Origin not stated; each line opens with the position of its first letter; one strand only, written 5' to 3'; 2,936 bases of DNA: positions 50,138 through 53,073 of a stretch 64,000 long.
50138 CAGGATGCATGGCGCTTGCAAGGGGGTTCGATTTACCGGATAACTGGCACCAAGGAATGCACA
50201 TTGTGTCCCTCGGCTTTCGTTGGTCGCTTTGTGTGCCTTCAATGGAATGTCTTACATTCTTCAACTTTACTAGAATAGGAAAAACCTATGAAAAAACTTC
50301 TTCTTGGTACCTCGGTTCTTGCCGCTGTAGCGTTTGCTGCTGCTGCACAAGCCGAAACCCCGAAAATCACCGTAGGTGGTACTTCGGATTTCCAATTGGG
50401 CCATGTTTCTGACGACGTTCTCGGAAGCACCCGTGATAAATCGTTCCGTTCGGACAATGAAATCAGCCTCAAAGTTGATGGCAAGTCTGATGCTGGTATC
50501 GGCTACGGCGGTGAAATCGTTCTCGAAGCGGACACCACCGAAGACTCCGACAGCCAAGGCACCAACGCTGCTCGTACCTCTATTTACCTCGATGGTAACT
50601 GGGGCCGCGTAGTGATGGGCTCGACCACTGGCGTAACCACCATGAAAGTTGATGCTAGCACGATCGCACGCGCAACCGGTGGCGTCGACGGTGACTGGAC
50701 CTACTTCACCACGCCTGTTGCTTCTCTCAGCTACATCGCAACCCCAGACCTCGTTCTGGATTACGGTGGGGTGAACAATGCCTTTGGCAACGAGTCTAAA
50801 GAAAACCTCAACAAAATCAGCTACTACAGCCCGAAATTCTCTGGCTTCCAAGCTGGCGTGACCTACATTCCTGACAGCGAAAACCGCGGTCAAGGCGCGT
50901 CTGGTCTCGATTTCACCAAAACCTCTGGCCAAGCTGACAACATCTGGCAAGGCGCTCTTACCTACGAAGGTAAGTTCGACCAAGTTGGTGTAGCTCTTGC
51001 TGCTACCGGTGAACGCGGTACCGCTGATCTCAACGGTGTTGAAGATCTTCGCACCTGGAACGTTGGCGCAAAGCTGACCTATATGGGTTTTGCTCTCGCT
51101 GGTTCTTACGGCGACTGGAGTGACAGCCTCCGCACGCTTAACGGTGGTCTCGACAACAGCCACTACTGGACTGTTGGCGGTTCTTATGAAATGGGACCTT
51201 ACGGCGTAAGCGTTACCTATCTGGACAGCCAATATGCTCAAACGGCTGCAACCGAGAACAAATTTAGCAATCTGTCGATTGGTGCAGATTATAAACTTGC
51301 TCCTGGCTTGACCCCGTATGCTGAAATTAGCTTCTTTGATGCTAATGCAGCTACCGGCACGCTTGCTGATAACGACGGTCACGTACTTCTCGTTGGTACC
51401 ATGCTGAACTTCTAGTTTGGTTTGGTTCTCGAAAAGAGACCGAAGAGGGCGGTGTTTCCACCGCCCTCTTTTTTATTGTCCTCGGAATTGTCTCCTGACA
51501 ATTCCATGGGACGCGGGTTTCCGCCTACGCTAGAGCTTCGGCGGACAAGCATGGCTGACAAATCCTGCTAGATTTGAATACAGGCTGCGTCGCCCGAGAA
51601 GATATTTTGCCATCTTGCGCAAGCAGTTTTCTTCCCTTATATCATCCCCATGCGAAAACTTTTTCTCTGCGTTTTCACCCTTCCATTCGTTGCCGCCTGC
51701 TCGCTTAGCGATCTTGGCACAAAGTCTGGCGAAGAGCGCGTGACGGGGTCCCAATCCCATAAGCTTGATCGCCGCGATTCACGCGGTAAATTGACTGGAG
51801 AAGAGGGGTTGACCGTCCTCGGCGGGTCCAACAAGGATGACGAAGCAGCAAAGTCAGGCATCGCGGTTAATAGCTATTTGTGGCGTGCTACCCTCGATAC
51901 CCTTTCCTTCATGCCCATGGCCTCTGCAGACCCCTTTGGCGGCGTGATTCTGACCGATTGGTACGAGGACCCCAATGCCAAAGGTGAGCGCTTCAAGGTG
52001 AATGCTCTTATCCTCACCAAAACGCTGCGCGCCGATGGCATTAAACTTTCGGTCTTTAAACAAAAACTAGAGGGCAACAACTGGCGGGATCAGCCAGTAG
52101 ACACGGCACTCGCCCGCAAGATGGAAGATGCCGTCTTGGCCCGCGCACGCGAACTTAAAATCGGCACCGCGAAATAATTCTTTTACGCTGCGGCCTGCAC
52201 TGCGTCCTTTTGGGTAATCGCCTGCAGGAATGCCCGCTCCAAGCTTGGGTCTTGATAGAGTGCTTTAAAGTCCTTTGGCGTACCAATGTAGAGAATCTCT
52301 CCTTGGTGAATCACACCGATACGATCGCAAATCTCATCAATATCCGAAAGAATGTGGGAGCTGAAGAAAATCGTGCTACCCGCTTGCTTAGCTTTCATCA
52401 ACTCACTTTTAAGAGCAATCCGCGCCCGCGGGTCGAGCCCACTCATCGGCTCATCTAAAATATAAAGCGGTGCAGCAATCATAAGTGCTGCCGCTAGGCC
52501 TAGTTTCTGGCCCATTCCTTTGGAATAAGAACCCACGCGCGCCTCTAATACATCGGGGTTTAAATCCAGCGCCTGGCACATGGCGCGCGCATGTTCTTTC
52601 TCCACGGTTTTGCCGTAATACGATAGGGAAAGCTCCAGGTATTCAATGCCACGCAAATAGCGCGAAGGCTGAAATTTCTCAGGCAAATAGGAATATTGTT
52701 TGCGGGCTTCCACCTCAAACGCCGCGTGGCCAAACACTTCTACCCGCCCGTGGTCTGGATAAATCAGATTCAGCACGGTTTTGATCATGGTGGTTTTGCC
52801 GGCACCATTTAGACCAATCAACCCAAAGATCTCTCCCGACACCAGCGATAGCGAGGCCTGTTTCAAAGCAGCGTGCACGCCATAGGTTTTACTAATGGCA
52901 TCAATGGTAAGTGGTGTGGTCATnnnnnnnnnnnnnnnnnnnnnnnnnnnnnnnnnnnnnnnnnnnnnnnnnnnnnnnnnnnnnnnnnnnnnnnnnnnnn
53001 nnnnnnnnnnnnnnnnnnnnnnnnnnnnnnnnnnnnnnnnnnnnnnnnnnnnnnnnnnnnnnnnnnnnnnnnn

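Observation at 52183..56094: Cryptic four-gene envelope operon: PilM-N-fusion-like, PilO-like and PilP-like proteins coupled to an ABC ATPase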

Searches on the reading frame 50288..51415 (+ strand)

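Call 3: search_protein_families(library=pfam, proteins=[window:50288-51415:+], max_evalue=1)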
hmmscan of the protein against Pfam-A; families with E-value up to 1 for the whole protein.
window:50288-51415:+ (375 aa): 2 families
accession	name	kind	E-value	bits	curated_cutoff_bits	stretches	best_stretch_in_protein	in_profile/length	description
PF13609.12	Porin_4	-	1.4e-44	153.6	27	1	9-353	3-308/310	Gram-negative porin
PF05887.16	Trypan_PARP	-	0.33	11.4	100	1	4-48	12-57/134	Procyclic acidic repetitive protein (PARP)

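Call 4: search_protein_families(library=ncbifam, proteins=[window:50288-51415:+], max_evalue=1)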
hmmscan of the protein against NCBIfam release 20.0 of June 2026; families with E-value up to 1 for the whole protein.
window:50288-51415:+ (375 aa): 5 families
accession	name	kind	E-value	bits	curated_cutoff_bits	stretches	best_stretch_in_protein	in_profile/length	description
NF047984.1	porin_WD0745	equivalog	6.6e-11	41.5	600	2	51-198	243-409/662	WD0745 family porin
NF040479.1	porin_porB_Neis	equivalog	0.0007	19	480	1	176-337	147-309/344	trimeric porin PorB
NF050142.1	PG1828_fam_lipo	equivalog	0.0098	16.6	50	1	1-25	1-25/59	PG1828 family lipoprotein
NF047997.1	SurfProtEsp73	equivalog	0.16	10.2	1200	0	176-195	246-265/672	ECH_0525 family surface protein Esp73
TIGR04429.1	Phr_nterm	subfamily_domain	0.18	12.3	25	1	1-16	1-19/28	Phr family secreted Rap phosphatase inhibitor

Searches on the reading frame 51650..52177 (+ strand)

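Call 3: search_protein_families(library=pfam, proteins=[window:51650-52177:+], max_evalue=1)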
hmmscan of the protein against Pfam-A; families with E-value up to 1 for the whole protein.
window:51650-52177:+ (175 aa): 1 family
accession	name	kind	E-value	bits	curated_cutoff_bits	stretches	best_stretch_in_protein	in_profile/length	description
PF12100.13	DUF3576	-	2.5e-41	140.4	25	1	71-170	1-100/101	Domain of unknown function (DUF3576)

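Call 4: search_protein_families(library=ncbifam, proteins=[window:51650-52177:+], max_evalue=1)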
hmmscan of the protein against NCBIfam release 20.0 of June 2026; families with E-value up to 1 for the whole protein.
window:51650-52177:+ (175 aa): 1 family
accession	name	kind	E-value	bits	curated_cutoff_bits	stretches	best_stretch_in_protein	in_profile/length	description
NF010114.0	PRK13587.1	equivalog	0.0074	16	305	1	66-125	132-191/234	1-(5-phosphoribosyl)-5-((5-phosphoribosylamino)methylideneamino)imidazole-4-carboxamide isomerase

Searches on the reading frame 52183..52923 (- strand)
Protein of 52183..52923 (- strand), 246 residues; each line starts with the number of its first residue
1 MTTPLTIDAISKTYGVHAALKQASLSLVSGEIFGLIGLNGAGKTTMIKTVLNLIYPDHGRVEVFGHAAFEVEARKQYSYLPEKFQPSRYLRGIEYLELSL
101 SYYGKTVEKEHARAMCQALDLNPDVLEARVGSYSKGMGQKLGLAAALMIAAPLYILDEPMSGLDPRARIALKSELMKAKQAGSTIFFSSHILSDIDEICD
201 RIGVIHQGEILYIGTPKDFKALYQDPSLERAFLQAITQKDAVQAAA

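Call 3: search_protein_families(library=pfam, proteins=[window:52183-52923:-], max_evalue=1)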
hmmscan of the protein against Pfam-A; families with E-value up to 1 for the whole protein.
window:52183-52923:- (246 aa): 11 families
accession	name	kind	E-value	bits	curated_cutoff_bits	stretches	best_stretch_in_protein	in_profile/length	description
PF00005.33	ABC_tran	-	3.4e-22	80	25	1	20-160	1-136/137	ABC transporter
PF13304.12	AAA_21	-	1.4e-12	48.7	27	2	121-191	226-299/304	AAA domain, putative AbiEii toxin, Type IV TA system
PF02463.25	SMC_N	-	0.00058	19.8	40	1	143-191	151-198/220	RecF/RecN/SMC N terminal domain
PF13555.12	AAA_29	-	0.011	15.9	27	1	32-60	24-51/61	P-loop containing region of AAA domain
PF13604.12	AAA_30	-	0.02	15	27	1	29-66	16-54/191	AAA domain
PF03205.20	MobB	-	0.024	14.9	26.6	1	32-74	1-43/133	Molybdopterin guanine dinucleotide synthesis protein B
PF00448.28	SRP54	-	0.05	13.7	22.7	1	35-85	6-56/196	SRP54-type protein, GTPase domain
PF25201.1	nSTAND6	-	0.055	13.9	27.7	1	14-51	2-39/148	Novel STAND NTPase 6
PF13191.12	AAA_16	-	0.075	14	32.6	1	30-67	24-60/167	AAA ATPase domain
PF13476.12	AAA_23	-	0.15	13.1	27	1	29-48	18-37/201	AAA domain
PF13401.12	AAA_22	-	0.15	12.8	27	1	35-65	10-33/130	AAA domain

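Call 4: search_protein_families(library=ncbifam, proteins=[window:52183-52923:-], max_evalue=1)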
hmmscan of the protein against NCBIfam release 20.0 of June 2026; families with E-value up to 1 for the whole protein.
window:52183-52923:- (246 aa): 195 families (the best 25 are shown)
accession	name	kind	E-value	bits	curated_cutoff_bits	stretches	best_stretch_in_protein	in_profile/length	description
TIGR01188.1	drrA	subfamily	4.7e-47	160.7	312.45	1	12-230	1-224/302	daunorubicin resistance ABC transporter, ATP-binding protein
NF033858.1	ABC2_perm_RbbA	equivalog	2.6e-38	131.5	1050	1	8-242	270-507/909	ribosome-associated ATPase/putative transporter RbbA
TIGR03522.1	GldA_ABC_ATP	equivalog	5.4e-38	131.1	402.6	1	6-233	4-233/301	gliding motility-associated ABC transporter ATP-binding subunit GldA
TIGR03740.1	galliderm_ABC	subfamily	3e-36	125.2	309.75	1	5-215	1-207/223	lantibiotic protection ABC transporter ATP-binding subunit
TIGR01186.1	proV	subfamily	1.6e-31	109.8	326.6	1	14-219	3-217/363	betaine/proline/choline family ABC transporter ATP-binding protein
NF010059.0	PRK13536.1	equivalog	1.2e-30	106.5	549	1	6-218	45-260/342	nodulation factor ABC transporter ATP-binding protein NodI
NF010060.0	PRK13537.1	equivalog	2.4e-30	105.5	521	1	2-218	13-232/314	nodulation factor ABC transporter ATP-binding protein NodI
TIGR01288.1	nodI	equivalog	8.1e-30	103.9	424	1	8-217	8-220/303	nodulation factor ABC transporter ATP-binding protein NodI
NF047565.1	PSM_export_PmtA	equivalog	3.2e-29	102.1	350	1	19-218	16-214/282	phenol-soluble modulin export ABC transporter ATP-binding protein PmtA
TIGR04521.1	ECF_ATPase_2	equivalog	6e-29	101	330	2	109-219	121-232/279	energy-coupling factor transporter ATPase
NF047568.1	PSM_export_PmtC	equivalog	9.1e-28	97.5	375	1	7-210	3-198/290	phenol-soluble modulin export ABC transporter ATP-binding protein PmtC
TIGR04406.1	LPS_export_lptB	equivalog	4.1e-27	95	240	1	5-219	2-222/239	LPS export ABC transporter ATP-binding protein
TIGR03864.1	PQQ_ABC_ATP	hypoth_equivalog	7.9e-27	94.2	302.25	1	5-234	2-234/236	ABC transporter, ATP-binding subunit, PQQ-dependent alcohol dehydrogenase system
TIGR02315.1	ABC_phnC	equivalog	1.2e-24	87.1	266.1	2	106-220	120-234/243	phosphonate ABC transporter ATP-binding protein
TIGR03415.1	ABC_choXWV_ATP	equivalog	1.6e-24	86.6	483.75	2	102-219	135-252/382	choline ABC transporter ATP-binding protein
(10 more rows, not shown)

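Call 57: search_solved_structures(query=window:52183-52923:-, max_evalue=1e-20)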
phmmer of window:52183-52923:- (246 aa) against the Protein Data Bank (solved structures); distinct sequences matched with E-value up to 1e-20: 36.
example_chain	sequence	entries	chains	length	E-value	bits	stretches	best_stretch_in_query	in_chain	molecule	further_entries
7w01_A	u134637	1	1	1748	8.3e-45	156.3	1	2-243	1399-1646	Phospholipid-transporting ATPase ABCA3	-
7w02_A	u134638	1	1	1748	5.7e-44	153.6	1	2-243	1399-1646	Phospholipid-transporting ATPase ABCA3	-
1vpl_A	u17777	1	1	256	3.1e-43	151.2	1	9-236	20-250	ABC transporter, ATP-binding protein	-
7lkp_A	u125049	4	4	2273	7.1e-41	143.4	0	19-226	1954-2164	Retinal-specific phospholipid-transporting ATPase ABCA4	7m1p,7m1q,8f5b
7e7i_A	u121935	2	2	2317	7.4e-41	143.4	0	19-226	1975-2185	Retinal-specific phospholipid-transporting ATPase ABCA4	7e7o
7lkz_A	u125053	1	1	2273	4.9e-40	140.7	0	19-226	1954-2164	Retinal-specific phospholipid-transporting ATPase ABCA4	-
7e7q_A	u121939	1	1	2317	5.1e-40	140.6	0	19-226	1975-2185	Retinal-specific phospholipid-transporting ATPase ABCA4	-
8edw_A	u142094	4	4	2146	3e-37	131.6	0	19-223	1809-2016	Phospholipid-transporting ATPase ABCA7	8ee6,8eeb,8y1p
8eop_A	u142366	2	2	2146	2.1e-36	128.8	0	19-223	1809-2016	Phospholipid-transporting ATPase ABCA7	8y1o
7tby_A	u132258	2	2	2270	9.7e-36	126.6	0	15-216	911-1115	ATP-binding cassette, sub-family A (ABC1), member 1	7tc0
7tbz_A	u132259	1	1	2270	9.7e-36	126.6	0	15-216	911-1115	ATP-binding cassette, sub-family A (ABC1), member 1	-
7tdt_A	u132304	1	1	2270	9.7e-36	126.6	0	15-216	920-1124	Phospholipid-transporting ATPase ABCA1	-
5xjy_A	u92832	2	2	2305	1e-35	126.6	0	15-216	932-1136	ATP-binding cassette sub-family A member 1 | Phospholipid-transporting ATPase ABCA1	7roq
7tbw_A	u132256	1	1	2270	6.7e-35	123.9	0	15-216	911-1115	ATP-binding cassette, sub-family A (ABC1), member 1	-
7o0y_B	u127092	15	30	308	6.1e-32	114.2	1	6-222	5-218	Probable ABC transporter ATP-binding protein NosF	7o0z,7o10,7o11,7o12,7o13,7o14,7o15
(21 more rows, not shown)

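Call 73: list_cluster_members(proteins=[P0001, P0033, P0034, window:52183-52923:-])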
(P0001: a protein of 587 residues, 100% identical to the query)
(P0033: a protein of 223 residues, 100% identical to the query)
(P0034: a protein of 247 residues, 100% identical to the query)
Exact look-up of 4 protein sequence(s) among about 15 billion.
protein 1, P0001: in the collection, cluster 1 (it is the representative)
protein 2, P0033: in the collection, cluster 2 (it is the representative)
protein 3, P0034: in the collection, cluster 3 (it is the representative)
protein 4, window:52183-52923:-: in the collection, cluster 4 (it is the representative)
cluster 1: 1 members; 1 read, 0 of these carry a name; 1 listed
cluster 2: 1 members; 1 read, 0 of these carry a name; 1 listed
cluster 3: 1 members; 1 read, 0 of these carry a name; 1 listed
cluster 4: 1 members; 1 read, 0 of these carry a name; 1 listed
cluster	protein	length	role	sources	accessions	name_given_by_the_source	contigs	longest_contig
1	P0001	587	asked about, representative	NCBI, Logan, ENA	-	-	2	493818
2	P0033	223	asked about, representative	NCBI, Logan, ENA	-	-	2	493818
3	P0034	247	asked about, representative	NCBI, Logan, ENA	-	-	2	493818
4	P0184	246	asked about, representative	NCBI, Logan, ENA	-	-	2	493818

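Call 113: search_protein_families(library=padloc, proteins=[window:52183-52923:-], max_evalue=0.01)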
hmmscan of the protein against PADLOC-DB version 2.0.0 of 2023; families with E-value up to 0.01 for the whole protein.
window:52183-52923:- (246 aa): 12 families
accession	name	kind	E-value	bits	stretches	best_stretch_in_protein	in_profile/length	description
PDLC04135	mad3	-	2.5e-24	84.5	2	126-208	257-340/374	mads_3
PDLC02980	AriA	-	4.7e-13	47.8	1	117-192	222-300/304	-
PDLC04140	mad8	-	8.1e-09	33.4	1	17-197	14-239/314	mads_8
PDLC02914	ATPase-Toprim_I-B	-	4.9e-06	24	1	22-57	17-52/443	-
PDLC03878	NsnB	-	9.7e-05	20.3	0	35-53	26-44/345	-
PDLC04213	HEC-02A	-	0.00055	17.6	0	30-58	23-51/337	-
PDLC04175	HEC-01A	-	0.00056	17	0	20-49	17-44/363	-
PDLC04235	PDC-M01A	-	0.0015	15.5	1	20-66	176-222/510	-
PDLC04236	PDC-M01A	-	0.0034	14.5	1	29-66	62-99/388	-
PDLC02735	PbeC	-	0.0034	14.2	1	33-56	37-60/652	PbeC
PDLC04214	HEC-02A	-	0.0072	13.7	0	154-190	241-277/338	-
PDLC04164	AriA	-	0.0086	13.7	0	31-63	28-60/253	-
